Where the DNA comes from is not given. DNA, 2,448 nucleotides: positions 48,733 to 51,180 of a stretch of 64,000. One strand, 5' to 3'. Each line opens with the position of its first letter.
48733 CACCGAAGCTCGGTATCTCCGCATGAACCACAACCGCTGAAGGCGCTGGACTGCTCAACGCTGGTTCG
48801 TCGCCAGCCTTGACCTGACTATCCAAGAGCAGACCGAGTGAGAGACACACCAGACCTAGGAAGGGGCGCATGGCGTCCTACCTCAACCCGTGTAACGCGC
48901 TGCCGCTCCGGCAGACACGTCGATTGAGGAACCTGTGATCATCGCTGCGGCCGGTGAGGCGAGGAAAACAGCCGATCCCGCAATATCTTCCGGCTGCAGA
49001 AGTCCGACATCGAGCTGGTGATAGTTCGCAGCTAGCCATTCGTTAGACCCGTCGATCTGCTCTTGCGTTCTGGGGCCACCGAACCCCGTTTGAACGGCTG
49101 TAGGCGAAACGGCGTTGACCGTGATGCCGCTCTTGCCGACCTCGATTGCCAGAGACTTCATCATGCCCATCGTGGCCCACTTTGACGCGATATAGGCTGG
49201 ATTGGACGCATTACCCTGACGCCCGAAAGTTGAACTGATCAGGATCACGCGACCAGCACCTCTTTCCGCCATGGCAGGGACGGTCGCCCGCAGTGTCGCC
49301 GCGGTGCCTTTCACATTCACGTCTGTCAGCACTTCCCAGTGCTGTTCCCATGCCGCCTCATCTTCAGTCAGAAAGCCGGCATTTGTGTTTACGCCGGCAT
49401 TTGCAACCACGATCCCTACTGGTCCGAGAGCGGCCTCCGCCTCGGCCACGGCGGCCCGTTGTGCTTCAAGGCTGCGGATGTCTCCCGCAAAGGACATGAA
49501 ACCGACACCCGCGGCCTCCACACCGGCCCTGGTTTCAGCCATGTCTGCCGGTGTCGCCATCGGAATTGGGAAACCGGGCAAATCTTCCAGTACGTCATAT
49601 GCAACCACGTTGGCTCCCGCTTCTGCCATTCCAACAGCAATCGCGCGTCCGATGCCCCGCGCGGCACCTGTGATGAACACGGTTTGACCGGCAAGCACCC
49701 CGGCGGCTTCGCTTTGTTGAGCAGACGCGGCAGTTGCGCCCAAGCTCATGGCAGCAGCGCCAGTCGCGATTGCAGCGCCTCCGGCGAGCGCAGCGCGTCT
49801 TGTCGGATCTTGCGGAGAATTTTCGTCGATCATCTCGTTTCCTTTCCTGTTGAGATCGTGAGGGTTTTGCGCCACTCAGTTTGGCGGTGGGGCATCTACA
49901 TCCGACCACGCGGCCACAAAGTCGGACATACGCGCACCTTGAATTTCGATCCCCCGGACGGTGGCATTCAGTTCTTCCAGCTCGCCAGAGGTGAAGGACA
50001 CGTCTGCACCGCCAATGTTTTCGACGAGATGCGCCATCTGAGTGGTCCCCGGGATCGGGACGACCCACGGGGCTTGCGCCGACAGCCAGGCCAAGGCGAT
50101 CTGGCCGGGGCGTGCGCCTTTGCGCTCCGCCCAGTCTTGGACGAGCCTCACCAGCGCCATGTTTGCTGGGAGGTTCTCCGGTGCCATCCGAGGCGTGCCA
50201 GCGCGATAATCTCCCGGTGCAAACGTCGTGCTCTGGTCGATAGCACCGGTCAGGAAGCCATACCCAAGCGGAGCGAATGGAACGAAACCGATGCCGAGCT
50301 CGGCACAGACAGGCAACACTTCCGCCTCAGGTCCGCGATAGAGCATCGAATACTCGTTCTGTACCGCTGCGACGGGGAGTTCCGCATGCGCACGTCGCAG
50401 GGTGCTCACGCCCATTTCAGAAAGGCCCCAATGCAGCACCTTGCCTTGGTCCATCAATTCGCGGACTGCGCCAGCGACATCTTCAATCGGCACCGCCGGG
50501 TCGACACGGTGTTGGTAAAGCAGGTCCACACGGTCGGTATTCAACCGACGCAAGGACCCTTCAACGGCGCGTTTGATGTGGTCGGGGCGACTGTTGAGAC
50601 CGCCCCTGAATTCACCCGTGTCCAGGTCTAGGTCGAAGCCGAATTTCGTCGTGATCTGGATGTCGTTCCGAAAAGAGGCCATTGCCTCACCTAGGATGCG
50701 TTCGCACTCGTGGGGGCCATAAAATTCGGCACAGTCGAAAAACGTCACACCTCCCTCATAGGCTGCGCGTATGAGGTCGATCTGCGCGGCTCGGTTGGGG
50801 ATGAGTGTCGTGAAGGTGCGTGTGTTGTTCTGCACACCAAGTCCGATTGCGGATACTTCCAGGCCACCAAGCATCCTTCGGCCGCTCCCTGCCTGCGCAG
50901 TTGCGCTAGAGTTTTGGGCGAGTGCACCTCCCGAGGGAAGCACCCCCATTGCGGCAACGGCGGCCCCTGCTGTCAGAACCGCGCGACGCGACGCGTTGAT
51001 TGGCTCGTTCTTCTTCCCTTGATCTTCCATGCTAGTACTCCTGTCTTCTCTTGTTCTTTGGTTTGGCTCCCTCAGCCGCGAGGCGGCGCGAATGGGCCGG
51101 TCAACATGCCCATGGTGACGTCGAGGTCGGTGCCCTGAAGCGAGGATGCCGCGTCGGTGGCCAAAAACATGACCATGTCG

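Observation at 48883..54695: Six-gene operon of mostly exported oxidoreductases: three NAD(P)-type enzymes with twin-arginine signals plus a secreted double-NTF2 protein and a hydrolase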

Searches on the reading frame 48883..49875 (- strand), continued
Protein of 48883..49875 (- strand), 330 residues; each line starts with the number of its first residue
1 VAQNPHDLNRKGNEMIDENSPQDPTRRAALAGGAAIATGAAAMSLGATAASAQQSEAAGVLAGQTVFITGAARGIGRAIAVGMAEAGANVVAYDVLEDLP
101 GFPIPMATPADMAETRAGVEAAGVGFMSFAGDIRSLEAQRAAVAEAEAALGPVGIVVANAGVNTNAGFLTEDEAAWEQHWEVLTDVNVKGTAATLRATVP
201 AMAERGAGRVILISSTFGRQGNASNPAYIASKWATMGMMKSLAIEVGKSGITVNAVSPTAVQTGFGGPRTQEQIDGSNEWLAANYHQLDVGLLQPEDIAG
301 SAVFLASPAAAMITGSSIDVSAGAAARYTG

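Call 50: find_encoding_contigs(protein=P0167, flank=8000, max_places=2)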
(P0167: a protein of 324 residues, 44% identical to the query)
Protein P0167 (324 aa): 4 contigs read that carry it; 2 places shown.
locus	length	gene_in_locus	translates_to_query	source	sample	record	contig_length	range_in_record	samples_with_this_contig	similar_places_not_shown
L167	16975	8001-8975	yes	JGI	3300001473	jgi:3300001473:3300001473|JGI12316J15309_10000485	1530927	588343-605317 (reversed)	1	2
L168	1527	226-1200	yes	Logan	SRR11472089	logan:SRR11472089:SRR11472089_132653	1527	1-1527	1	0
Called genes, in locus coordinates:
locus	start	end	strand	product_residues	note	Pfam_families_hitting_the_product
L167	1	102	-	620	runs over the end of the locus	PF05226:CHASE2, PF00211:Guanylate_cyc (weak)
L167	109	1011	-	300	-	-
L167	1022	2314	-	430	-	PF13428:TPR_14 (faint), PF13432:TPR_16 (weak), PF14559:TPR_19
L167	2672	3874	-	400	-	PF00155:Aminotran_1_2, PF01041:DegT_DnrJ_EryC1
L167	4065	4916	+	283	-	PF00563:EAL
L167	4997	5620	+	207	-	PF02798:GST_N, PF13417:GST_N_3, PF13409:GST_N_2, PF00043:GST_C, PF13410:GST_C_2, PF14497:GST_C_3 (weak)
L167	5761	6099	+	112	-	-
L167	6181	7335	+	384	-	PF07995:GSDH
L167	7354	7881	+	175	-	PF07386:DUF1499 (weak)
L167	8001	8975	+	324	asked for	PF00106:adh_short, PF08659:KR, PF13561:adh_short_C2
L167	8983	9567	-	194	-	PF12917:YfbR-like, PF13023:HD_3, PF01966:HD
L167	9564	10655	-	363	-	PF06674:DUF1176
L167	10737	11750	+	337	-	PF00892:EamA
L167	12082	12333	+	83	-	PF07076:DUF1344 (weak)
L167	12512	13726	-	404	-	PF02746:MR_MLE_N, PF13378:MR_MLE_C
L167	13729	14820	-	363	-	PF08240:ADH_N, PF16912:Glu_dehyd_C (weak), PF00107:ADH_zinc_N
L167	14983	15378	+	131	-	PF03061:4HBT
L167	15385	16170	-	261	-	PF06904:Extensin-like_C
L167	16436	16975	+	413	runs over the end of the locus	PF25881:HH_YBHG (weak)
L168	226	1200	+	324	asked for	PF00106:adh_short, PF08659:KR, PF13561:adh_short_C2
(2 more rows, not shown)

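Call 70: predict_structure(alignment_id=A2)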
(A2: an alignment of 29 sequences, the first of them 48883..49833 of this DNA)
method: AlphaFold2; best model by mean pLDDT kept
length: 316 residues; sequences in the alignment: 29
mean_pLDDT: 86.3   pTM: 0.82
mean pLDDT of the five models: 86.3, 85.9, 85.1, 85.0, 83.7
residues with pLDDT >= 90: 200; 70-90: 61; 50-70: 25; < 50: 30
segments of 3 or more residues with pLDDT < 50: 1-3, 5-9, 18-23, 25-34
pLDDT, mean of each block of 10 residues (from residue 1): 45 49 47 49 84 97 98 98 90 95 98 97 98 98 92 90 91 97 99 98 83 92 97 98 85 77 87 78 96 97 90 64
secondary structure, 60 per line:
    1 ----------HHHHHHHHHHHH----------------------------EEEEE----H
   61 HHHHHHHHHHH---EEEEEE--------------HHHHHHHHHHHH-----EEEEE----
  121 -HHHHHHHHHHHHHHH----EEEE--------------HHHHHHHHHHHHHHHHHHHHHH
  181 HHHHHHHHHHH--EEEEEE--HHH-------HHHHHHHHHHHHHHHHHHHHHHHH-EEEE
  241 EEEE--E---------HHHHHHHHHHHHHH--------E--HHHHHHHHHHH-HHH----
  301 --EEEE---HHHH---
elements in order: H11-22 E51-55 H60-71 E75-80 H95-106 E112-116 H122-136 E141-144 H159-191 E194-199 H212-235 E237-244 H257-270 H282-292 E303-306 H310-313

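Call 73: fold_search(model_id=the predicted structure, library=pdb)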
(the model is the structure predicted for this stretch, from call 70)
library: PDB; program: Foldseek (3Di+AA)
matches with E <= 10: 2000; with E <= 0.001: 2000
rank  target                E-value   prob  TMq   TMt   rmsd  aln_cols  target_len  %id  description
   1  3s55_H                3.7e-28  1.00  0.76  0.88   2.7       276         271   34  Crystal structure of a putative short-chain dehydrogenase/reductase from Mycobacterium abscessus bound to NAD (released 2011-06-08)
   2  3s55_D                6.1e-28  1.00  0.76  0.87   2.7       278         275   34  Crystal structure of a putative short-chain dehydrogenase/reductase from Mycobacterium abscessus bound to NAD (released 2011-06-08)
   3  3t7c_A                1.1e-27  1.00  0.76  0.86   2.7       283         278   34  Crystal structure of carveol dehydrogenase from Mycobacterium avium bound to NAD (released 2011-08-17)
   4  3s55_E                1.4e-27  1.00  0.77  0.91   2.6       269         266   35  Crystal structure of a putative short-chain dehydrogenase/reductase from Mycobacterium abscessus bound to NAD (released 2011-06-08)
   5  3s55_A                3.2e-27  1.00  0.77  0.89   2.2       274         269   35  Crystal structure of a putative short-chain dehydrogenase/reductase from Mycobacterium abscessus bound to NAD (released 2011-06-08)
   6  3s55_B                4.9e-27  1.00  0.75  0.87   3.3       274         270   34  Crystal structure of a putative short-chain dehydrogenase/reductase from Mycobacterium abscessus bound to NAD (released 2011-06-08)
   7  3oec_B                5.2e-27  1.00  0.77  0.89   2.3       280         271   34  Crystal structure of carveol dehydrogenase from Mycobacterium thermoresistibile (released 2010-09-01)
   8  3oec_D                6.3e-27  1.00  0.77  0.89   2.6       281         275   34  Crystal structure of carveol dehydrogenase from Mycobacterium thermoresistibile (released 2010-09-01)
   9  3oec_C                7.6e-27  1.00  0.77  0.88   2.8       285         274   34  Crystal structure of carveol dehydrogenase from Mycobacterium thermoresistibile (released 2010-09-01)
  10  3t7c_B                7.6e-27  1.00  0.76  0.86   2.6       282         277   34  Crystal structure of carveol dehydrogenase from Mycobacterium avium bound to NAD (released 2011-08-17)
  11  3oec_A                1.9e-26  1.00  0.78  0.89   2.6       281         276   34  Crystal structure of carveol dehydrogenase from Mycobacterium thermoresistibile (released 2010-09-01)
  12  3t7c_D                2.4e-26  1.00  0.76  0.88   2.5       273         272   34  Crystal structure of carveol dehydrogenase from Mycobacterium avium bound to NAD (released 2011-08-17)
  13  3s55_C                2.6e-26  1.00  0.76  0.89   2.2       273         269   35  Crystal structure of a putative short-chain dehydrogenase/reductase from Mycobacterium abscessus bound to NAD (released 2011-06-08)
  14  3uve_A                6.5e-26  1.00  0.76  0.86   2.3       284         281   32  Crystal structure of Carveol dehydrogenase ((+)-trans-carveol dehydrogenase) from Mycobacterium avium (released 2011-12-14)
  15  3sx2_D                1.1e-25  1.00  0.74  0.86   3.0       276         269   33  Crystal structure of a putative 3-ketoacyl-(acyl-carrier-protein) reductase from Mycobacterium paratuberculosis in com (released 2011-08-03)
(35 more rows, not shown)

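Call 77: search_dna_similar(query=window:48883-49833:-, collection=plasmids, mode=protein, max_evalue=1e-40, max_rows=25)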
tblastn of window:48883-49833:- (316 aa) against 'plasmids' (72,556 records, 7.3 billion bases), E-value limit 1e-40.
No match.

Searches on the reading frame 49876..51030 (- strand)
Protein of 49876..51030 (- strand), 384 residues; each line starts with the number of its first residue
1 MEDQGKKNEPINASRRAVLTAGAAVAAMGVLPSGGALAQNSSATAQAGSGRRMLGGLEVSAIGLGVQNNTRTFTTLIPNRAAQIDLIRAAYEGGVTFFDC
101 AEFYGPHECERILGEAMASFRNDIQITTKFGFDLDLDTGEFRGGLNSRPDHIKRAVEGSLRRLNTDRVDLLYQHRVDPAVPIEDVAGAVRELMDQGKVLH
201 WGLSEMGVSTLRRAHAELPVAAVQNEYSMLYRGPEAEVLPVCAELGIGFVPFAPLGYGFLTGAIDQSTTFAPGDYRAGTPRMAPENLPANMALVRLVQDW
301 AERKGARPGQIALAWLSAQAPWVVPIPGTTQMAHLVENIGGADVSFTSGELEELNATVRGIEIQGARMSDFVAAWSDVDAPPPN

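Call 3: search_protein_families(library=pfam, proteins=[window:49876-51030:-], max_evalue=0.01)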
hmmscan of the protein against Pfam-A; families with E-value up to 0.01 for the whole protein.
window:49876-51030:- (384 aa): 1 family
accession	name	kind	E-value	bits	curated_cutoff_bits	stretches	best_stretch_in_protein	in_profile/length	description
PF00248.27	Aldo_ket_red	-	7.1e-64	216.1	24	1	77-356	15-288/291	Aldo/keto reductase family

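Call 4: search_protein_families(library=ncbifam, proteins=[window:49876-51030:-], max_evalue=0.01)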
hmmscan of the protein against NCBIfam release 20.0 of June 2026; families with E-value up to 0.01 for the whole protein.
window:49876-51030:- (384 aa): 7 families
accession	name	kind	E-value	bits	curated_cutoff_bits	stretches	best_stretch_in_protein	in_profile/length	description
NF007695.0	PRK10376.1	subfamily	1.2e-38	132.9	280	2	52-259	10-218/290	oxidoreductase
NF049922.1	MethglyxlRedYdjG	equivalog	1e-29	103.6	550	1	57-359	11-322/326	NADH-dependent methylglyoxal reductase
NF007388.0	PRK09912.1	subfamily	5.4e-28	97.9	448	1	56-358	22-332/346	L-glyceraldehyde 3-phosphate reductase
TIGR01293.1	Kv_beta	subfamily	7.8e-25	87.6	365.4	1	56-345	10-304/319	voltage-dependent potassium channel subunit beta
NF007912.0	PRK10625.1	equivalog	1.6e-12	47.5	415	1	56-357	10-337/346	NADP(H)-dependent aldo-keto reductase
NF008377.0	PRK11172.1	equivalog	1.9e-09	37.1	327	1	83-223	18-148/267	2,5-didehydrogluconate reductase DkgB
NF008598.0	PRK11565.1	equivalog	0.00018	20.7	425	0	88-226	35-160/275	2,5-didehydrogluconate reductase DkgA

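Call 17: search_solved_structures(query=window:49876-51030:-, show_alignments=1)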
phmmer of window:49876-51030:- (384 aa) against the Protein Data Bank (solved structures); distinct sequences matched with E-value up to 0.001: 62 (the best 60 are shown).
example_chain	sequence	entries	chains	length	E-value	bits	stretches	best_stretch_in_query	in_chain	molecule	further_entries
3uyi_A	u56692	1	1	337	1.9e-63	218.2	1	55-382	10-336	Perakine reductase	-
3v0u_A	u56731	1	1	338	3e-63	217.6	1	55-382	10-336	Perakine reductase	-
3v0s_A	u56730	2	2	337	3.1e-63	217.6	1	55-382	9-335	Perakine reductase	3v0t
8hnq_A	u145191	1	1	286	1.5e-41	146.2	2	49-262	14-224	NADPH-dependent aldo/keto reductase AKR13B2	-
1pyf_A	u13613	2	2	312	1.4e-39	139.7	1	56-351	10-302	IolS protein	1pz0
6ovq_A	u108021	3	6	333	7.1e-36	127.5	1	84-342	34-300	Putative Side chain reductase | MtmW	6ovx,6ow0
9nz6_A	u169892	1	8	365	1.8e-34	122.9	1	54-356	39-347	Oxidoreductase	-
4aub_A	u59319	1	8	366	5.4e-30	108.2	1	55-358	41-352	ALDO-KETO REDUCTASE AKR14A1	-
3n6q_A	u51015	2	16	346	7e-30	107.8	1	55-358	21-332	YghZ aldo-keto reductase | ALDO-KETO REDUCTASE AKR14A1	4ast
8jwk_A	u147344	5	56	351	3.8e-29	105.4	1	56-354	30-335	Aldo/keto reductase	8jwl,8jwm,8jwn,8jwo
8xr2_A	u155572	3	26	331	4.2e-29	105.2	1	56-354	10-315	Aldo/keto reductase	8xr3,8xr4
5t79_A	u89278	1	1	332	2e-28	103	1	55-360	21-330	Aldo-keto Reductase, OXIDOREDUCTASE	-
3erp_A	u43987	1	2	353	2.4e-28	102.8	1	55-360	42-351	Putative oxidoreductase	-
8te8_A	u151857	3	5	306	3.7e-28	102.1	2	54-259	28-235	Pyridoxine 4-dehydrogenase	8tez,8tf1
9wk1_D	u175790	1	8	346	4.3e-28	101.9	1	56-356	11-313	DON 3-epimerase chain D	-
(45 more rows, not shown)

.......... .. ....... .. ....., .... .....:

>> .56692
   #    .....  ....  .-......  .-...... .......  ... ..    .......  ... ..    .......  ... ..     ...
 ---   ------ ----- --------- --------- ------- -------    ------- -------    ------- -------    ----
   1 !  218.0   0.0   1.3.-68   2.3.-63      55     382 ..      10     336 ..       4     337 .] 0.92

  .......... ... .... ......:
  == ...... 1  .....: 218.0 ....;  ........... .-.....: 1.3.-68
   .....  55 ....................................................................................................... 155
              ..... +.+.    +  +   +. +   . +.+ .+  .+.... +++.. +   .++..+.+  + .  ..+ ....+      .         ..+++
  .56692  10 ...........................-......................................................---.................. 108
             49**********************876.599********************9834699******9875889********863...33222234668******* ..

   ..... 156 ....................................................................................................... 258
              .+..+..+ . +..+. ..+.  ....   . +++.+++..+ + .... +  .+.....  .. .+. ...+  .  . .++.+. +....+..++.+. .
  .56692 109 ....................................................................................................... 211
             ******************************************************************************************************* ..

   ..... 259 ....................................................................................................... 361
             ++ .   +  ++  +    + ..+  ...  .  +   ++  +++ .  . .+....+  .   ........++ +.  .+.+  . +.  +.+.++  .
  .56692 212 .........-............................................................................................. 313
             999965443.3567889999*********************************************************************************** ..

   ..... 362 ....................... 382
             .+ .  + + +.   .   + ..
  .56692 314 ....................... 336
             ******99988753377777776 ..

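Call 25: find_homologous_proteins(query=window:49876-51030:-, max_evalue=1e-40)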
Query window:49876-51030:- (384 aa): 8000 proteins with E <= 1e-40 among 8000 candidates; the best 120 are listed.
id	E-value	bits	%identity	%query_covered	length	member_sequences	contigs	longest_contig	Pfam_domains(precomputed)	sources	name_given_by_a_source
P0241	4.5e-254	860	100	100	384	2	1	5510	PF00248.28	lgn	-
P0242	4.8e-203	693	80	98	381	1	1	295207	PF00248.28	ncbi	-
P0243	1.9e-183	628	74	98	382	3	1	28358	PF00248.28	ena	-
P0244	5.2e-179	613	77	86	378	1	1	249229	PF00248.28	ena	-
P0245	4.3e-178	610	71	100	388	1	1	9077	PF00248.28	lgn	-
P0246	6.4e-176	603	74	90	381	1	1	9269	PF00248.28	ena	-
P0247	2.6e-173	595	76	88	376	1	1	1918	PF00248.28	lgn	-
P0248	3.7e-170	584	72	96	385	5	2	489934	PF00248.28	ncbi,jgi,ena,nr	ncbi:MAG TPA: aldo/keto reductase [Allosphingosinicella sp.]|nr:aldo/keto reductase [Allosphingosini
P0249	2.7e-169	581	74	88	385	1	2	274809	PF00248.28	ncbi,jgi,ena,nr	ncbi:MAG TPA: aldo/keto reductase [Sphingomonadaceae bacterium]|jgi:aryl-alcohol dehydrogenase-like 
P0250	1.7e-166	572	72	90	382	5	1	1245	PF00248.28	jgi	jgi:aryl-alcohol dehydrogenase-like predicted oxidoreductase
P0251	1.9e-166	572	70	97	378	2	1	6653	PF00248.28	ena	-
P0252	3.8e-166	571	66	99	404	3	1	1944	PF00248.28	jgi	jgi:aryl-alcohol dehydrogenase-like predicted oxidoreductase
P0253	9.8e-166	570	70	95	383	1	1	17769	PF00248.28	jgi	jgi:aryl-alcohol dehydrogenase-like predicted oxidoreductase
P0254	1.7e-165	569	69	98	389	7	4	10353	PF00248.28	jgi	jgi:aryl-alcohol dehydrogenase-like predicted oxidoreductase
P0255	2.4e-165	569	74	87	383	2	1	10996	PF00248.28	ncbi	-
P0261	1.6e-163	563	69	97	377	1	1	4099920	PF00248.28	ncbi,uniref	ncbi:aldo/keto reductase [Tateyamaria armeniaca]|uniref:Aldo/keto reductase n=1 Tax=Tateyamaria arme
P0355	1.2e-156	540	66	96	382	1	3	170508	PF00248.28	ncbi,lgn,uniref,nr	ncbi:aldo/keto reductase [Brucella lupini]|uniref:Aldo/keto reductase n=1 Tax=Brucella lupini TaxID=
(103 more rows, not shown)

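Call 64: find_encoding_contigs(protein=P0261, flank=6000, max_places=2)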
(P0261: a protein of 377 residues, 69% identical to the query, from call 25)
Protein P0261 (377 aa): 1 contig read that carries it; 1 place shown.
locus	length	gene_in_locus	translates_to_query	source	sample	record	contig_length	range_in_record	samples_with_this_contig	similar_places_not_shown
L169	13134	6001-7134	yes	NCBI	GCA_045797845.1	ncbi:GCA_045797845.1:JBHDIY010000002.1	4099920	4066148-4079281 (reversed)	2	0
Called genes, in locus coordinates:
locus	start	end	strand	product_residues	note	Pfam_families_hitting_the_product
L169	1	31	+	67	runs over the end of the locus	-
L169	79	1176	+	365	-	PF01926:MMR_HSR1, PF02421:FeoB_N, PF06071:YchF-GTPase_C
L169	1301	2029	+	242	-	-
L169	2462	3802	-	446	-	PF00211:Guanylate_cyc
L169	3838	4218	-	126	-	PF00892:EamA (weak)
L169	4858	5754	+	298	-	PF00126:HTH_1, PF03466:LysR_substrate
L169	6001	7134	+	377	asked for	PF00248:Aldo_ket_red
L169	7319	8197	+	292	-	PF00126:HTH_1, PF03466:LysR_substrate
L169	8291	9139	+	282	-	PF07286:D-Glu_cyclase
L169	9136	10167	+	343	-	PF03480:DctP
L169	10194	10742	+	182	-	PF04290:DctQ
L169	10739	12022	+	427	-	PF06808:DctM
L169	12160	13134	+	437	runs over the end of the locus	PF01547:SBP_bac_1, PF13416:SBP_bac_8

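Call 65: find_encoding_contigs(protein=P0355, flank=6000, max_places=2)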
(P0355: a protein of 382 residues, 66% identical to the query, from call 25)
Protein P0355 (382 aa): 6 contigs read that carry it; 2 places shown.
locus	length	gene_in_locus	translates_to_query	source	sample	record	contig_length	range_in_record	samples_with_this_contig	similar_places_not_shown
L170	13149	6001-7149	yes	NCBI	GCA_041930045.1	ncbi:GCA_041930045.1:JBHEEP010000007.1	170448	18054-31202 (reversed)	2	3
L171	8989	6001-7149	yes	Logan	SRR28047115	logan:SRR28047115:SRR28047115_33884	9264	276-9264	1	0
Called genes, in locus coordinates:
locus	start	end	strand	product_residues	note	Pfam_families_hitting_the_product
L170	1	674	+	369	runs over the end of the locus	PF01738:DLH (weak), PF02129:Peptidase_S15, PF12740:PETase (faint), PF12146:Hydrolase_4 (weak)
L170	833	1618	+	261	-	PF02627:CMD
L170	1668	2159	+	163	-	PF00190:Cupin_1 (weak), PF02311:AraC_binding (weak), PF07883:Cupin_2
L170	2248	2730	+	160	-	PF16694:Cytochrome_P460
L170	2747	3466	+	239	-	PF14358:DUF4405 (weak)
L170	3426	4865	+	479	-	PF00211:Guanylate_cyc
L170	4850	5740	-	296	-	PF00126:HTH_1, PF03466:LysR_substrate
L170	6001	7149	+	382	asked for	PF00248:Aldo_ket_red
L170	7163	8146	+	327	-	PF00248:Aldo_ket_red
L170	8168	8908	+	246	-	PF00106:adh_short, PF08659:KR, PF23441:SDR (weak), PF13561:adh_short_C2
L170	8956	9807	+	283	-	PF00106:adh_short, PF08659:KR, PF13561:adh_short_C2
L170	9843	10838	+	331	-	PF00248:Aldo_ket_red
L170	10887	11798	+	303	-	PF02424:ApbE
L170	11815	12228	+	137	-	-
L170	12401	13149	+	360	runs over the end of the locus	PF12697:Abhydrolase_6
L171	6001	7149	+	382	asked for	PF00248:Aldo_ket_red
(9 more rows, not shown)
